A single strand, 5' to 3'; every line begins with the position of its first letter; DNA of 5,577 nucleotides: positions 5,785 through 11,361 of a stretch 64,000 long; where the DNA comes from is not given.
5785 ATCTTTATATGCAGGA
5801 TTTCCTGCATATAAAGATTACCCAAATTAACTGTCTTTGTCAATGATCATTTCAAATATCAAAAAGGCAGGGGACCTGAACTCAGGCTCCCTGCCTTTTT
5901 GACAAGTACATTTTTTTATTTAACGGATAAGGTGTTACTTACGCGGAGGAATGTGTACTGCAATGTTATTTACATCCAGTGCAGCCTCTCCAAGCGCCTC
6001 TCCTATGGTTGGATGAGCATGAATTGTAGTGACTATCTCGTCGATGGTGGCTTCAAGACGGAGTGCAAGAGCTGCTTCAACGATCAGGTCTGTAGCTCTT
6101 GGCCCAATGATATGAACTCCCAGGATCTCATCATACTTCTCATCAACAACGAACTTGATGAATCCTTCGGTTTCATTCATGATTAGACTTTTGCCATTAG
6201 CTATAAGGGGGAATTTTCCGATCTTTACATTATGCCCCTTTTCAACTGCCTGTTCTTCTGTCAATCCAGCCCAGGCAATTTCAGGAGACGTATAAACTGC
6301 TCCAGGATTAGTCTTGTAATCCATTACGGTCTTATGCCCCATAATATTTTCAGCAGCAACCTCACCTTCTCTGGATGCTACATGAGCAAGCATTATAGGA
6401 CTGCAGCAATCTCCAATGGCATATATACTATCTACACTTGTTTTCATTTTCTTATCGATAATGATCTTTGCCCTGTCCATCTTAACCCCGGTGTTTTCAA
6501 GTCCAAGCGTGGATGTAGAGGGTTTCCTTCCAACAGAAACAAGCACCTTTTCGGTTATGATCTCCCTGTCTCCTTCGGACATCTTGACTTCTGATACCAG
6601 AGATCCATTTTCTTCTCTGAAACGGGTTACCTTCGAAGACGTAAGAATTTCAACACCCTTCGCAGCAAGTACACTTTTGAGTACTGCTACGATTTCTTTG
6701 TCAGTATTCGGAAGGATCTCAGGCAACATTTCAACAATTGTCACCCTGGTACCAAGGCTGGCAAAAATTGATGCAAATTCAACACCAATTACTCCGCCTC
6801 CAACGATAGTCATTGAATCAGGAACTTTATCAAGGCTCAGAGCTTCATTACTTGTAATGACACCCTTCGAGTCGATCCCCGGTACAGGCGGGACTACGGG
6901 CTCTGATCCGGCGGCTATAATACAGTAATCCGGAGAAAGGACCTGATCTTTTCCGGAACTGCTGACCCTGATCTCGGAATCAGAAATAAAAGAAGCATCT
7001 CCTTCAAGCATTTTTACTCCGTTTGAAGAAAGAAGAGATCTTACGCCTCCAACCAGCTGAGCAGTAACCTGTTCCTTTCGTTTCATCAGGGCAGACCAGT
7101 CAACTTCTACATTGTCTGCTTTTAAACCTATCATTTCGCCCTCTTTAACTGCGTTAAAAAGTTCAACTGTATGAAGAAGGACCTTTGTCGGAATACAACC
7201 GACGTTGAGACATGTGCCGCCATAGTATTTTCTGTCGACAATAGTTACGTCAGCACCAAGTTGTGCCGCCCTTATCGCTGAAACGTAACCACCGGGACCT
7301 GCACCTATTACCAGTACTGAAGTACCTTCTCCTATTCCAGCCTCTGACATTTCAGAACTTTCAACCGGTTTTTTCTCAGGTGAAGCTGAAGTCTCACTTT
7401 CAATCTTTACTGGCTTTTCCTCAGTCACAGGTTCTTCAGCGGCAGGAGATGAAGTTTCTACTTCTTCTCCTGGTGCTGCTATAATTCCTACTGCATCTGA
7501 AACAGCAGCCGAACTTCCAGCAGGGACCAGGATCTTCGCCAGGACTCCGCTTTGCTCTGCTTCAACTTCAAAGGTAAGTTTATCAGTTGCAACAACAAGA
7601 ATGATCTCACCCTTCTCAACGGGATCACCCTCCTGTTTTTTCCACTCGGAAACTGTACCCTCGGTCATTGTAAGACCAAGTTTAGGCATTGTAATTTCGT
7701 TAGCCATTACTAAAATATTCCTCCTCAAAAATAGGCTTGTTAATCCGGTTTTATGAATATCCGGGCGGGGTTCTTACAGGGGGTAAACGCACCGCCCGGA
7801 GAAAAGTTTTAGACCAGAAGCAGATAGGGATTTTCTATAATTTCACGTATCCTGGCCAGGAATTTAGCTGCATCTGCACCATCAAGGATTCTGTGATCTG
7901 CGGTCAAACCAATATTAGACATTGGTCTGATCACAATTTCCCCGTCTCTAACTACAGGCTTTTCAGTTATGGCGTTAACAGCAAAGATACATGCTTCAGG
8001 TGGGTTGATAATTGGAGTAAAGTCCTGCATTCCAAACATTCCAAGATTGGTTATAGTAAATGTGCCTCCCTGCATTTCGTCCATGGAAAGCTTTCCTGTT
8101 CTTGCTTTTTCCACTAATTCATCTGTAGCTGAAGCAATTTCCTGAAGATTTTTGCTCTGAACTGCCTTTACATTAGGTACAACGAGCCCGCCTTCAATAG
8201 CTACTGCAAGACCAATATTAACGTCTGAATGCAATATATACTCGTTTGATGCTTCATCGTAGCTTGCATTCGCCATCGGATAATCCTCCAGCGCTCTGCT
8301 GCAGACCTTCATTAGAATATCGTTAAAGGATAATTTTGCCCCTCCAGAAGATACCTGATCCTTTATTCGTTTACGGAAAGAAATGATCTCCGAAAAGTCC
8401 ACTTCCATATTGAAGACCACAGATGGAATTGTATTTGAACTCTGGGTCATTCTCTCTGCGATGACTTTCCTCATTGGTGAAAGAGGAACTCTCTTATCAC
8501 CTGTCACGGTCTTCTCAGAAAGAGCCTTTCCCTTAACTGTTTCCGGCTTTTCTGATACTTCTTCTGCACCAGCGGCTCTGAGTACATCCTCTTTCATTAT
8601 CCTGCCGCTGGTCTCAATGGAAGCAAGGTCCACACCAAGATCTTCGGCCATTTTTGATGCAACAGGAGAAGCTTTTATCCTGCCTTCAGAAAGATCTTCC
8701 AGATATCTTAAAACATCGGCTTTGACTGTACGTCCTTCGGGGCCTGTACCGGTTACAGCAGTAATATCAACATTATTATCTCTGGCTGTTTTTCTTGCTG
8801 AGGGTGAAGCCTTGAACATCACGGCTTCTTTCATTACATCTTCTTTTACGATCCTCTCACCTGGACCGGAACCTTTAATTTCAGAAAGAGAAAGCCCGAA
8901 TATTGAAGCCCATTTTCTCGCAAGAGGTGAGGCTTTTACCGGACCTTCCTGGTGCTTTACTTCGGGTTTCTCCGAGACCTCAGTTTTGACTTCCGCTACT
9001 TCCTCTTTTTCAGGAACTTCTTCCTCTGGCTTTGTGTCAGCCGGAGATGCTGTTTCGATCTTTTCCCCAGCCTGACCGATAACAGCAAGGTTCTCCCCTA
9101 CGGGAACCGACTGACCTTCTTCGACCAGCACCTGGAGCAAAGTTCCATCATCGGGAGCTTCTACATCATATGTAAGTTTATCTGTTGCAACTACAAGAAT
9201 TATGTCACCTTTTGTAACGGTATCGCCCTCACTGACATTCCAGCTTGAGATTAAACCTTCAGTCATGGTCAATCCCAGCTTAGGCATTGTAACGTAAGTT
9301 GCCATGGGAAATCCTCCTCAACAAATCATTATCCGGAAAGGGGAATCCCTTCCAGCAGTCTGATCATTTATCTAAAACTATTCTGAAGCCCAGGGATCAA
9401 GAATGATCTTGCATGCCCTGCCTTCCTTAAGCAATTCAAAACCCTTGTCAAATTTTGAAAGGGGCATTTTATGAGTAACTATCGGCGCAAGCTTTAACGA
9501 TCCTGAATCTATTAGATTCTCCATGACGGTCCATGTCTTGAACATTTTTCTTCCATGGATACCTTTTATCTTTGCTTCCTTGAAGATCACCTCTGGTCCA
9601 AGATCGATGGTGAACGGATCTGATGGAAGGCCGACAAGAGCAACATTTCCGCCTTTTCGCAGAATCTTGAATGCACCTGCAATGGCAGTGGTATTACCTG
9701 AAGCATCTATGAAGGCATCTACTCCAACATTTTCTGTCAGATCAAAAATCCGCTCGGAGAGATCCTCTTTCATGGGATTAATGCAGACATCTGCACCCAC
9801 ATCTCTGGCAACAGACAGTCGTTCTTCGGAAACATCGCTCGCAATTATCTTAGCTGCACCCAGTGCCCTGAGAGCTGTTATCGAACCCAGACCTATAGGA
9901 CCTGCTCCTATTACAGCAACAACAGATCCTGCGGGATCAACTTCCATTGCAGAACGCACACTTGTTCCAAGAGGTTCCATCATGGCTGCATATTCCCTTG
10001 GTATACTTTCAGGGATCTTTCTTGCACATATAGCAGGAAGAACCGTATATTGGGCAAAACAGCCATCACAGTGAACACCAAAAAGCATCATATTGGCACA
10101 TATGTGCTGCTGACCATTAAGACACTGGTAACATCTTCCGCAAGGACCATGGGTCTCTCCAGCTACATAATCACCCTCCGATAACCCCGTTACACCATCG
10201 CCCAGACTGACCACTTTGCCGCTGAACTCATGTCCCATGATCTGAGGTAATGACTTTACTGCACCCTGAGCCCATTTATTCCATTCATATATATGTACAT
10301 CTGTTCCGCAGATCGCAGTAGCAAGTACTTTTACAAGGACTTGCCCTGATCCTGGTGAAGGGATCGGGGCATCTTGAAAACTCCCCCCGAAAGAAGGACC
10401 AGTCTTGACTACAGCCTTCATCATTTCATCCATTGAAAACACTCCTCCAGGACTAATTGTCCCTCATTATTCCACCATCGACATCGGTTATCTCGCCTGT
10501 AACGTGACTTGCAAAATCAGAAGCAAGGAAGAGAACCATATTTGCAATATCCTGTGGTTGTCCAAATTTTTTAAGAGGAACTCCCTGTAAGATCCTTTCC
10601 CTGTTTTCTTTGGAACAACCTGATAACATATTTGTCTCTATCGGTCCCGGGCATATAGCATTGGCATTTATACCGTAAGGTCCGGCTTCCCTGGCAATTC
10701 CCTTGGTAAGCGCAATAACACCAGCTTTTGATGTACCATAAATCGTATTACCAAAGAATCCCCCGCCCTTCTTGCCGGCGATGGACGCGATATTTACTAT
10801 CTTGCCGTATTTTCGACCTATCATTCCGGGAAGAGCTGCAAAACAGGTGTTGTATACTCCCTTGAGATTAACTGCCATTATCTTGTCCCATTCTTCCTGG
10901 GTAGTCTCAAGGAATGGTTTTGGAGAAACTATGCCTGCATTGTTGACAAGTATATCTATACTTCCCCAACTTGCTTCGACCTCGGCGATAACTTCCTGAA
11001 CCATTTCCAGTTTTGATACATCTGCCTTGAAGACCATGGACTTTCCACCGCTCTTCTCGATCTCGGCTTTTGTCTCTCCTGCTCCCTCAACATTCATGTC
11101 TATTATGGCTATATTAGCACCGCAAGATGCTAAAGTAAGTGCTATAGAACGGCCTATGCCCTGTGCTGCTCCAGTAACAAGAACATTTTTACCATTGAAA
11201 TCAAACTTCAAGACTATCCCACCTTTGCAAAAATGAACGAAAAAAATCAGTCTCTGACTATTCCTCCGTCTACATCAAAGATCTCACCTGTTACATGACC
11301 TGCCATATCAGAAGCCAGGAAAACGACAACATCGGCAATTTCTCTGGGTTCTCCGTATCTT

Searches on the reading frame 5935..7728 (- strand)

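Call 62: search_protein_families(library=pfam, proteins=[window:5935-7728:-], max_evalue=0.0001)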
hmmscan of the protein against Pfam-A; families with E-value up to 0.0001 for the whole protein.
window:5935-7728:- (597 aa): 13 families
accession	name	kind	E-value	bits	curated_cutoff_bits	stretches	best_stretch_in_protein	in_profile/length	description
PF07992.20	Pyr_redox_2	-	2.4e-73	247.5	26.1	1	137-455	2-291/291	Pyridine nucleotide-disulphide oxidoreductase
PF02852.28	Pyr_redox_dim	-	1.8e-37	128.3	25.3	1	475-583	2-110/110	Pyridine nucleotide-disulphide oxidoreductase, dimerisation domain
PF00070.33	Pyr_redox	-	1.5e-25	90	22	1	306-385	2-81/82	Pyridine nucleotide-disulphide oxidoreductase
PF00364.28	Biotin_lipoyl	-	2.5e-17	62.9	22.1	1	10-81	1-71/73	Biotin-requiring enzyme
PF13738.12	Pyr_redox_3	-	3.6e-14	53.2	30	1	262-439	121-305/305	Pyridine nucleotide-disulphide oxidoreductase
PF01134.28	GIDA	-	2e-09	37.5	22.1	1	138-275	2-150/391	Glucose inhibited division protein A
PF01262.27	AlaDh_PNT_C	-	5.7e-09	36.2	23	0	134-167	27-60/214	Alanine dehydrogenase/PNT, C-terminal domain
PF03486.20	HI0933_like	-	9.2e-08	32.3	50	0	137-168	2-33/244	HI0933-like protein Rossmann domain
PF01266.30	DAO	-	1.2e-06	28.8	27.9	0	138-172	2-38/353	FAD dependent oxidoreductase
PF13450.12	NAD_binding_8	-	2.5e-06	28.1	21.9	0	140-173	1-35/68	NAD(P)-binding Rossmann-like domain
PF02737.24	3HCDH_N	-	2.5e-06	28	22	0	306-364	2-57/180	3-hydroxyacyl-CoA dehydrogenase, NAD binding domain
PF12831.13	FAD_oxidored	-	1.1e-05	25.3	27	1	138-172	2-37/416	FAD dependent oxidoreductase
PF01494.25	FAD_binding_3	-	3.8e-05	23.5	22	0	136-167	2-33/349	FAD binding domain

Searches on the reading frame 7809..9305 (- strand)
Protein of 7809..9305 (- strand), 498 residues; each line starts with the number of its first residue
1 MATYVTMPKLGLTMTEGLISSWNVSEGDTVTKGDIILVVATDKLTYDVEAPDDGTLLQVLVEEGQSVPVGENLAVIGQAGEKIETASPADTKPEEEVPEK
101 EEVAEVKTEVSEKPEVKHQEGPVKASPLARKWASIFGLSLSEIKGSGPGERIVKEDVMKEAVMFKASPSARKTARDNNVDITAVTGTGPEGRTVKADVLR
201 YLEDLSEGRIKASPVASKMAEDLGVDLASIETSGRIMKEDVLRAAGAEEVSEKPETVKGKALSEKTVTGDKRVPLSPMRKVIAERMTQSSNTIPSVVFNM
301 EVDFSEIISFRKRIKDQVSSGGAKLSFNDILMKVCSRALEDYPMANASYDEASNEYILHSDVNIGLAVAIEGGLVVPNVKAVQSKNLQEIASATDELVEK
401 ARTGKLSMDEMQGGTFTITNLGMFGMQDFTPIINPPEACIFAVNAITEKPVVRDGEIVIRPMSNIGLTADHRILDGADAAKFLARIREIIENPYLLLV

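Call 62: search_protein_families(library=pfam, proteins=[window:7809-9305:-], max_evalue=0.0001)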
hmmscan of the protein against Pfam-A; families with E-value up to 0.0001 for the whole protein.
window:7809-9305:- (498 aa): 4 families
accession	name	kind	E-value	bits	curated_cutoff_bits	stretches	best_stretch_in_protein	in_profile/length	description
PF00198.28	2-oxoacid_dh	-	2.1e-88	296.1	23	1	270-497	4-231/232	2-oxoacid dehydrogenases acyltransferase (catalytic domain)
PF02817.22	E3_binding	-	1.5e-39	134.3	23.7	3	165-199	2-36/36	e3 binding domain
PF00364.28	Biotin_lipoyl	-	1.6e-19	69.9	22.1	1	5-76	3-73/73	Biotin-requiring enzyme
PF13533.13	Biotin_lipoyl_2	-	5.1e-10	39.4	29.8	1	16-38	8-30/32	Biotin-lipoyl like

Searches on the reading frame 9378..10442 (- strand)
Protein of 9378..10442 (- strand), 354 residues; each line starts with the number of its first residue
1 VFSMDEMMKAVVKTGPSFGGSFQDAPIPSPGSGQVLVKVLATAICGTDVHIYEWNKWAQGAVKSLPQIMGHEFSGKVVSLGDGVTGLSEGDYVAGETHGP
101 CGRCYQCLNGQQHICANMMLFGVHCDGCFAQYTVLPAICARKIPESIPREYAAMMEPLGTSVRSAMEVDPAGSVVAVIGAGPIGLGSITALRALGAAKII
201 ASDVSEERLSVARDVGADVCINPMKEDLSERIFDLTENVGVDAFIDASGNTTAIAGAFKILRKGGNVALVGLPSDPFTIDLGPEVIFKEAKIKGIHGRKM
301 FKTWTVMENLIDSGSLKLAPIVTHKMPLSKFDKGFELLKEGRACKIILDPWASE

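Call 62: search_protein_families(library=pfam, proteins=[window:9378-10442:-], max_evalue=0.0001)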
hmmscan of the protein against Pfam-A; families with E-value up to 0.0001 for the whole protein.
window:9378-10442:- (354 aa): 4 families
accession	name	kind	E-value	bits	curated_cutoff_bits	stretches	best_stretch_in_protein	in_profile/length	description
PF00107.32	ADH_zinc_N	-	5.3e-28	98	31.8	1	182-310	1-126/129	Zinc-binding dehydrogenase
PF08240.17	ADH_N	-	7.4e-28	97.3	23.5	1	31-144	1-103/104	Alcohol dehydrogenase GroES-like domain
PF16912.11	Glu_dehyd_C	-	5e-08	33.1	34.9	1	161-337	22-200/211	Glucose dehydrogenase C-terminus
PF13602.12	ADH_zinc_N_2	-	3.2e-06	28.5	27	1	216-344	2-129/134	Zinc-binding dehydrogenase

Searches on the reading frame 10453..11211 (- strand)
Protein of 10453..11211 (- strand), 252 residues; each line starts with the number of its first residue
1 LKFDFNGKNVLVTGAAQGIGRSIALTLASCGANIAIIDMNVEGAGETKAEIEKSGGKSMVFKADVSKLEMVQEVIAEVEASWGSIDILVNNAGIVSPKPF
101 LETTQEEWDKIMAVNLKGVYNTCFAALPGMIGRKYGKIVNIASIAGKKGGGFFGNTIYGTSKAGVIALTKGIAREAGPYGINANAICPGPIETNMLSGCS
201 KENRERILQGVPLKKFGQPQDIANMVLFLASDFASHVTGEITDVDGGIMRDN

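Call 62: search_protein_families(library=pfam, proteins=[window:10453-11211:-], max_evalue=0.0001)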
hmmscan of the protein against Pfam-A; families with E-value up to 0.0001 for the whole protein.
window:10453-11211:- (252 aa): 3 families
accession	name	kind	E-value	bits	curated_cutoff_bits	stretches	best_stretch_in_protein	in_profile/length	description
PF13561.12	adh_short_C2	-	2.2e-70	237.4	27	1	14-248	1-235/236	Enoyl-(Acyl carrier protein) reductase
PF00106.31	adh_short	-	2.2e-60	203.9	26.6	1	8-200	1-191/195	short chain dehydrogenase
PF08659.16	KR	-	1.9e-13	51.1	22.6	1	10-145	3-138/180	KR domain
